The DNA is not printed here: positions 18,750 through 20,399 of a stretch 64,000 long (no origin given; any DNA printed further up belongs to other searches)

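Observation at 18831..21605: Pentapeptide-like 3x55-aa repeat protein driven by a perfect consensus sigma70 promoter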

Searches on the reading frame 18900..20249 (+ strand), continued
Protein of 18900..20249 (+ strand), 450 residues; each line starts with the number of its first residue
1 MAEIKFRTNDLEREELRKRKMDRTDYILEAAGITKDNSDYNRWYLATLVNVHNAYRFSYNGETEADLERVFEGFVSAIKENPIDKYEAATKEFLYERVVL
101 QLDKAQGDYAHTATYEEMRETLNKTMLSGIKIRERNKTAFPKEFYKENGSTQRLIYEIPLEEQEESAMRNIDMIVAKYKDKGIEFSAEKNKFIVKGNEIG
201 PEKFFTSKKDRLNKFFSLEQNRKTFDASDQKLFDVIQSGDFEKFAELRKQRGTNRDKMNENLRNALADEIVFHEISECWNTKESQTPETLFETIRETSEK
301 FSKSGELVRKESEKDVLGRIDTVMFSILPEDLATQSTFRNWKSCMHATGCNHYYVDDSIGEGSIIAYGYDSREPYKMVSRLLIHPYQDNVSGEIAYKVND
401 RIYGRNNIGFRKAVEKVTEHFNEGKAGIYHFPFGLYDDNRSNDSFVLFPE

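Call 86: search_protein_families(library=pfam, proteins=[P0074, P0076, P0077, P0078, P0085, P0086, P0092, P0080, P0090, P0099], max_evalue=0.001)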
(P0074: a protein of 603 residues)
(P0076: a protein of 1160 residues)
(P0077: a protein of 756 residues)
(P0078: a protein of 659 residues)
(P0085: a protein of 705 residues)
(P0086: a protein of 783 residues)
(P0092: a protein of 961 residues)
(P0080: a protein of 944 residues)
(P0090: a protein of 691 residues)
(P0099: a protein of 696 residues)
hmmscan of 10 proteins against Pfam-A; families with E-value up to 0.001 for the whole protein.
P0074 (603 aa): 1 family
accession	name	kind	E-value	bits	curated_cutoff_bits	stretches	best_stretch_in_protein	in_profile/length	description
PF12799.13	LRR_4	-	6.4e-05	23.5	27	0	551-586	1-38/44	Leucine Rich repeats (2 copies)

P0076 (1160 aa): 1 family
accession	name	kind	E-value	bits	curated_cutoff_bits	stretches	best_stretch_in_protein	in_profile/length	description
PF00805.28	Pentapeptide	-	0.00015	21.7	20.2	0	1061-1075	1-15/40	Pentapeptide repeats (8 copies)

P0077 (756 aa): 0 families

P0078 (659 aa): 0 families

P0085 (705 aa): 0 families

P0086 (783 aa): 1 family
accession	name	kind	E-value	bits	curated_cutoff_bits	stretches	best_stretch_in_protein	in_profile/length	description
PF12541.14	DUF3737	-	2.7e-06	27.3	23.9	0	615-702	80-165/275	Protein of unknown function (DUF3737)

P0092 (961 aa): 0 families

P0080 (944 aa): 0 families

P0090 (691 aa): 0 families

P0099 (696 aa): 0 families

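Call 90: get_annotated_region(hit=H4, flank=3000)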
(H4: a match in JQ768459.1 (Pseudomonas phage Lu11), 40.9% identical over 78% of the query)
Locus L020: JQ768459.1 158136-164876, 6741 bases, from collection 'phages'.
description: Pseudomonas phage Lu11, complete genome.
organism: Pseudomonas phage Lu11 (NCBI taxid 1161927)
taxonomy: Viruses; Duplodnaviria; Heunggongvirae; Uroviricota; Caudoviricetes
host: Pseudomonas putida var. Manila; source: soil; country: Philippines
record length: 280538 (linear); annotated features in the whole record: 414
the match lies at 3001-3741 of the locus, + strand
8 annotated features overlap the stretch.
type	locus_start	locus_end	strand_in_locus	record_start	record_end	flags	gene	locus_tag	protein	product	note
regulatory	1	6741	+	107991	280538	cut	-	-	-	promoter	putative middle/late promoter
CDS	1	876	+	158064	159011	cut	-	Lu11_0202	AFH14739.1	hypothetical protein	-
CDS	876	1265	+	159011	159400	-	-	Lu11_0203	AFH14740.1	hypothetical protein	-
CDS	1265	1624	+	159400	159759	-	-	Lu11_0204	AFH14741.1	hypothetical protein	-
CDS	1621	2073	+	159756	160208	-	-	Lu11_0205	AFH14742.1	hypothetical protein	-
CDS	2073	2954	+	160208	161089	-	-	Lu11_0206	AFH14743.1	hypothetical protein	-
CDS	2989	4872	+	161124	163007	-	-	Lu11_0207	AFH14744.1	hypothetical protein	-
CDS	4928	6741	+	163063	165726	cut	-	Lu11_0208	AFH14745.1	hypothetical protein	-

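Call 91: get_annotated_region(hit=H2, flank=3000)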
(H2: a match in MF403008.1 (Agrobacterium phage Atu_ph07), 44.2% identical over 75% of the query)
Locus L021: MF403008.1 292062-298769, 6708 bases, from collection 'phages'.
description: Agrobacterium phage Atu_ph07, complete genome.
organism: Agrobacterium phage Atu_ph07 (NCBI taxid 2024264)
taxonomy: Viruses; Duplodnaviria; Heunggongvirae; Uroviricota; Caudoviricetes; Polybotosvirus; Polybotosvirus Atuph07
host: Agrobacterium tumefaciens C58; source: -; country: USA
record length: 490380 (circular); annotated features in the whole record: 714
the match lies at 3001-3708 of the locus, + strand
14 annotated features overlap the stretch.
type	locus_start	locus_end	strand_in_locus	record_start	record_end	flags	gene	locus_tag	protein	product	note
CDS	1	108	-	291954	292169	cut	-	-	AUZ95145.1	hypothetical protein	-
CDS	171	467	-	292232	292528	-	-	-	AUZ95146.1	hypothetical protein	-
CDS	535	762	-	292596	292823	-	-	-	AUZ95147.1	hypothetical protein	-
CDS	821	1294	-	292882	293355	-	-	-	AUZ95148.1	hypothetical protein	-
CDS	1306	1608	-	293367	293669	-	-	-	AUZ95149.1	hypothetical protein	-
CDS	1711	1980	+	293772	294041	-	-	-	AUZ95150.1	hypothetical protein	-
CDS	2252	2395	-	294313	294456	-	-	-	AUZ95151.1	hypothetical protein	-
CDS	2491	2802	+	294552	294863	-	-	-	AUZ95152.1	hypothetical protein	-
CDS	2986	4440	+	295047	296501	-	-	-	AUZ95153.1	hypothetical protein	-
CDS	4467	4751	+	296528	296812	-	-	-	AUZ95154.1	hypothetical protein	-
CDS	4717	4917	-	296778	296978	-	-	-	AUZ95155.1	hypothetical protein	-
CDS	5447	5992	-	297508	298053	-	-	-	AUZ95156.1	hypothetical protein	-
CDS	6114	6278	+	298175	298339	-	-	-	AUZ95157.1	hypothetical protein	-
CDS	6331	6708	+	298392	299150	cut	-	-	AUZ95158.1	adenine-specific methyltransferase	-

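Call 92: search_dna_similar(query=window:18900-20249:+, collection=phages, mode=protein, max_evalue=0.001, max_rows=15)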
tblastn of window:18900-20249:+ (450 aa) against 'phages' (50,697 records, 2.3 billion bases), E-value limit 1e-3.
Records with a match: 31; places in all: 33; records where one place covers at least 80% of the query: 0.
Best place of each record, by identity: <60% 31.
By first word of the organism name: Erwinia 19; Dickeya 6; Pseudomonas 3; uncultured 2; Ralstonia 1.
By host as written in the record: Erwinia amylovora 18; Dickeya solani MK10 4; Dickeya solani 2; - 2; Pseudomonas putida var. Manila 2; Ralstonia solanacearum 1; Erwinia amylovora Ea102 1; Pseudomonas sp. 1.
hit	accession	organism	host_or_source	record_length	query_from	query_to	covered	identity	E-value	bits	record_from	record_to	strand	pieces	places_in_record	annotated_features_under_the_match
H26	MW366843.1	Erwinia phage pEa_SNUABM_5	Erwinia amylovora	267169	323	441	26%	34.3%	4e-6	56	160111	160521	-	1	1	putative exonuclease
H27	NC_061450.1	Erwinia phage pEa_SNUABM_5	Erwinia amylovora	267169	323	441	26%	34.3%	4e-6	56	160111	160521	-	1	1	putative exonuclease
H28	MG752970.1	Ralstonia phage RsoM2USA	Ralstonia solanacearum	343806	323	438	26%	34.1%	4e-7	59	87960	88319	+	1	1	hypothetical protein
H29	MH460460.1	Dickeya phage vB_DsoM_JA13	Dickeya solani MK10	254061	322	450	29%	30.0%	2e-6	56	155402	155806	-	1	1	hypothetical protein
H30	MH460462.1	Dickeya phage vB_DsoM_JA33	Dickeya solani MK10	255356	322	450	29%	30.0%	2e-6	56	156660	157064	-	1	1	hypothetical protein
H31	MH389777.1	Dickeya phage vB_DsoM_JA11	Dickeya solani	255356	322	450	29%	30.0%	2e-6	56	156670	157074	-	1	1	hypothetical protein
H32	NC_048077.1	Dickeya phage vB_DsoM_JA11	Dickeya solani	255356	322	450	29%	30.0%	2e-6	56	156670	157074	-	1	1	hypothetical protein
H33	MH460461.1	Dickeya phage vB_DsoM_JA29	Dickeya solani MK10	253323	322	450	29%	30.0%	2e-5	54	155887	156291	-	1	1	hypothetical protein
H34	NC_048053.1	Dickeya phage vB_DsoM_JA29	Dickeya solani MK10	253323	322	450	29%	30.0%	2e-5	54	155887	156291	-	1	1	hypothetical protein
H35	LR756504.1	uncultured phage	metagenomic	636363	322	445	28%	31.0%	5e-8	62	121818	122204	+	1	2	record has no annotation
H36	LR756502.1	uncultured phage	metagenomic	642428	323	446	28%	30.8%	6e-6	55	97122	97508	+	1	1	record has no annotation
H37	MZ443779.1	Erwinia phage pEa_SNUABM_33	Erwinia amylovora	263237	318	438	27%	31.2%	2e-5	53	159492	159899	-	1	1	hypothetical protein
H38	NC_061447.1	Erwinia phage pEa_SNUABM_33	Erwinia amylovora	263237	318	438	27%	31.2%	2e-5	53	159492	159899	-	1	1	hypothetical protein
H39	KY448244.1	Erwinia phage vB_EamM_Yoloswag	Erwinia amylovora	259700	323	441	26%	31.7%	5e-7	58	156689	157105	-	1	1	hypothetical protein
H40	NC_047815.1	Erwinia phage vB_EamM_Yoloswag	Erwinia amylovora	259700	323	441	26%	31.7%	5e-7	58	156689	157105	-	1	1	hypothetical protein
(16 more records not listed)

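Call 93: search_dna_similar(query=window:18900-20249:+, collection=plasmids, mode=protein, max_evalue=0.001, max_rows=15)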
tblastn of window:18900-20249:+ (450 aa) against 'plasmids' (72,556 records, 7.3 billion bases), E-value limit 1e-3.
No match.
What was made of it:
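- No tblastn hit to plasmids for the head (call 93).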

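Call 94: get_annotated_region(hit=H26, flank=2500)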
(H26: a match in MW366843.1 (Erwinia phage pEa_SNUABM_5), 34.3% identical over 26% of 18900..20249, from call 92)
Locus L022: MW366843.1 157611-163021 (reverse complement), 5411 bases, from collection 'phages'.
description: Erwinia phage pEa_SNUABM_5, complete genome.
organism: Erwinia phage pEa_SNUABM_5 (NCBI taxid 2797313)
taxonomy: Viruses; Duplodnaviria; Heunggongvirae; Uroviricota; Caudoviricetes; Rivsvirus; Rivsvirus SNUABM5
host: Erwinia amylovora; source: stream water; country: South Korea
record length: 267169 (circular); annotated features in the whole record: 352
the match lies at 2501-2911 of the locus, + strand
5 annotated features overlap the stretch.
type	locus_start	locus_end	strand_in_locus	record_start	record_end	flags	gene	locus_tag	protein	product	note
CDS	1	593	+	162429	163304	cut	-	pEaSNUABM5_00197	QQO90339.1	hypothetical protein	-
CDS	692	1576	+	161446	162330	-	-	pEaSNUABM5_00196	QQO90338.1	hypothetical protein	-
CDS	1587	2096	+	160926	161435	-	-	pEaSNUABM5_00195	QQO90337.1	putative nucleotide binding protein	-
CDS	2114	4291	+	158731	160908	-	-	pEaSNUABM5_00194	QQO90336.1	putative exonuclease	putative exonuclease SbcD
CDS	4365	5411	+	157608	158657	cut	-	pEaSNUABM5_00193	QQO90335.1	hypothetical protein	-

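Call 95: search_solved_structures(query=L022:2114-4291:+, max_evalue=1)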
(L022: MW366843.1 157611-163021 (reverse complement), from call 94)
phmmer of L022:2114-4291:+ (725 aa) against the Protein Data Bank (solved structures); distinct sequences matched with E-value up to 1: 0.
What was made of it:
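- Tried and rejected: 'Putative exonuclease SbcD': this label on an Erwinia phage relative has no support from a PDB sequence search (call 95).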

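Call 107: find_homologous_proteins(query=A4, max_evalue=0.00001)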
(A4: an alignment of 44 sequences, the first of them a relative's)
Query A4 (44 sequences) (309 aa, profile of the alignment): 439 proteins with E <= 0.00001 among 8000 candidates; the best 120 are listed.
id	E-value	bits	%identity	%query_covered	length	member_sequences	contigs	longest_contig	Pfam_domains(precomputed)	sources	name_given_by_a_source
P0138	1.8e-138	481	54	91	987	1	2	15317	PF13475.12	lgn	-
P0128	2.0e-127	445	46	93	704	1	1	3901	-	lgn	-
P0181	9.0e-127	443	48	91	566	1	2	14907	PF13475.12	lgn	-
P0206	8.1e-125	436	48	91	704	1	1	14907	PF13475.12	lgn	-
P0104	6.7e-124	433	46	79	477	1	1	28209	-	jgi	-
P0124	8.0e-122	426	60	93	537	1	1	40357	-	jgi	jgi:hypothetical protein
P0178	5.1e-121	424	52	80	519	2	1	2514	-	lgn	-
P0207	1.1e-117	413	48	97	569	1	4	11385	PF13475.12,PF02985.29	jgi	jgi:hypothetical protein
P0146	1.5e-117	412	38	84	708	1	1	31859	-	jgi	jgi:hypothetical protein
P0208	8.3e-117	410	51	92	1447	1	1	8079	PF18905.6,PF13475.12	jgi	-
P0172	8.4e-116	406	47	81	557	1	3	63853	-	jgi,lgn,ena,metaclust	metaclust:\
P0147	8.5e-116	406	100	100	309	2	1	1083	-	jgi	-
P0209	2.1e-114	402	48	91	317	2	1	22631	-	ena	-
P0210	2.8e-114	401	41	78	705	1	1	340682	-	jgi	jgi:hypothetical protein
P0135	1.6e-113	399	39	82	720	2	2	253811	-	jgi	jgi:hypothetical protein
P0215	1.6e-111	392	49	81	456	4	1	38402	PF13475.12,PF23893.2,PF08947.16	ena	-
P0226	1.4e-107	379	44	99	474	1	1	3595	PF06755.19,PF13475.12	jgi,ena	jgi:ribosomal protein S16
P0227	1.4e-107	379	57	78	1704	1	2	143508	PF22028.3,PF02195.27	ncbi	-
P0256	4.1e-103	364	37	56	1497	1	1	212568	PF14284.12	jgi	jgi:hypothetical protein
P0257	5.8e-103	364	50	78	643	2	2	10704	PF27842.1,PF04023.21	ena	-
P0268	3.6e-102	361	44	92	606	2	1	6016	PF19796.5,PF27842.1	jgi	jgi:ribosomal protein S16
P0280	3.9e-101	358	43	88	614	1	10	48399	PF04023.21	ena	-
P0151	2.9e-99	352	47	68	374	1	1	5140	PF13475.12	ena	-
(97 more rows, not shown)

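Call 108: search_protein_families(library=pfam, proteins=[P0256, P0227, P0208, P0257, P0226, P0215, P0268, P0280], max_evalue=0.01)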
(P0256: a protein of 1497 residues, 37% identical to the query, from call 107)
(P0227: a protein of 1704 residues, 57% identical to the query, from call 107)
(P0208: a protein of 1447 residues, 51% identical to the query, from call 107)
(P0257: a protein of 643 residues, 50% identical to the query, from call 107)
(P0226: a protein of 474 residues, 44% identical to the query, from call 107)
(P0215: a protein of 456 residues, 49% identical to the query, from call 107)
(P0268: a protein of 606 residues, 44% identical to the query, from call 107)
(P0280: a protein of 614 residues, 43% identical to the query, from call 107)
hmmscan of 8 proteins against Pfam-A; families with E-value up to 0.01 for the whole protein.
P0256 (1497 aa): 1 family
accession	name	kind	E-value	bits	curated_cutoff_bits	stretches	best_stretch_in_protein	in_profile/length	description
PF14284.11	PcfJ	-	5e-10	39.8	25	1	695-775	60-142/147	PcfJ-like protein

P0227 (1704 aa): 4 families
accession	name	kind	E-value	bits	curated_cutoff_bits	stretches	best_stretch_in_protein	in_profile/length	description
PF02195.25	ParB_N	-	2.2e-06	28.1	26.3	1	1491-1555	24-89/95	ParB N-terminal domain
PF22028.2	DUF6934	-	2.6e-05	24.7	27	1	1605-1684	41-119/145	Family of unknown function (DUF6934)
PF00583.31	Acetyltransf_1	-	0.0013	19.4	20.7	1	488-545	27-85/116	Acetyltransferase (GNAT) family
PF14542.12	Acetyltransf_CG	-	0.0062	17.1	30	0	504-551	9-60/80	GCN5-related N-acetyl-transferase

P0208 (1447 aa): 4 families
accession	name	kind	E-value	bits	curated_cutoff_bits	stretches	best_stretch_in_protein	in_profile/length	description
PF13475.11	DUF4116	-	1.5e-13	50.5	24.9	1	1363-1404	2-46/49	Domain of unknown function (DUF4116)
PF18905.5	DUF5661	-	6.9e-13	49.2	27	1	255-309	2-61/65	Protein of unknown function (DUF5661)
PF01909.29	NTP_transf_2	-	0.0018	19.1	21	0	55-107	13-61/93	Nucleotidyltransferase domain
PF04760.21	IF2_N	-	0.002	18.3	25.3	0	251-292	3-46/53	Translation initiation factor IF-2, N-terminal region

P0257 (643 aa): 5 families
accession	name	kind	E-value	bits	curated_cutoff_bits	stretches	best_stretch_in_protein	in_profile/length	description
PF04023.20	FeoA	-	9e-13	48.5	23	0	382-430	6-55/74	FeoA domain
PF02261.22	Asp_decarbox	-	6.5e-05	23.2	25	0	459-534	13-85/115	Aspartate decarboxylase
PF13475.11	DUF4116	-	9.4e-05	22.3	24.9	0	572-591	2-21/49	Domain of unknown function (DUF4116)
PF18903.5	DUF5659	-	0.0018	18.5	23.6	0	472-494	5-27/75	Domain of unknown function (DUF5659)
PF09269.16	DUF1967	-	0.0019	18.6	27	0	369-393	42-66/70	Domain of unknown function (DUF1967)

P0226 (474 aa): 2 families
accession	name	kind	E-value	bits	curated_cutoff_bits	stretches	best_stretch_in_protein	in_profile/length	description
PF13475.11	DUF4116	-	2.4e-05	24.2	24.9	0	288-321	5-41/49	Domain of unknown function (DUF4116)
PF04023.20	FeoA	-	0.0089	16.5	23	0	355-404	6-56/74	FeoA domain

P0215 (456 aa): 7 families
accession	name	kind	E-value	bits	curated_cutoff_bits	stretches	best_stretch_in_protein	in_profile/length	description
PF13475.11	DUF4116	-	2e-14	53.3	24.9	0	362-398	6-45/49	Domain of unknown function (DUF4116)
PF08947.15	BPS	-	8.2e-06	26.1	27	0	273-293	7-27/48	BPS (Between PH and SH2)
PF23893.1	Y4YQ_C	-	1e-05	25.7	27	0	361-377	23-39/53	Uncharacterised protein Y4YQ C-terminal domain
PF16463.11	Phage_TTP_13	-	0.00078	19.4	25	0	394-451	66-124/137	Phage tail tube protein family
PF20835.2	PA_Ig-like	-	0.0011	19.1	27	0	286-311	108-134/155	Anthrax protective antigen, immunoglobulin-like domain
PF13670.12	PepSY_2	-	0.0036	17.7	24.3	0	363-400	36-74/83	Peptidase propeptide and YPEB domain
PF10357.16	WH_KIN17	-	0.0082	16.5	25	0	365-389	74-98/119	KIN17 WH-like domain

P0268 (606 aa): 1 family
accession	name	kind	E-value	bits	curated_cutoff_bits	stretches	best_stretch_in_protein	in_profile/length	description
PF19796.4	DUF6280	-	4.9e-07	30.3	27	0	386-417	32-61/86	Family of unknown function (DUF6280)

P0280 (614 aa): 3 families
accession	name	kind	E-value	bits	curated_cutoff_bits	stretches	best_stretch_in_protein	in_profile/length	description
PF04023.20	FeoA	-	2.2e-10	40.9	23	0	280-320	8-49/74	FeoA domain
PF02261.22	Asp_decarbox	-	0.0016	18.7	25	0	351-388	33-69/115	Aspartate decarboxylase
PF13475.11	DUF4116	-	0.0053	16.7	24.9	0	340-351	33-44/49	Domain of unknown function (DUF4116)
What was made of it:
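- Another carries it beside a PcfJ domain (P0256) (call 108).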
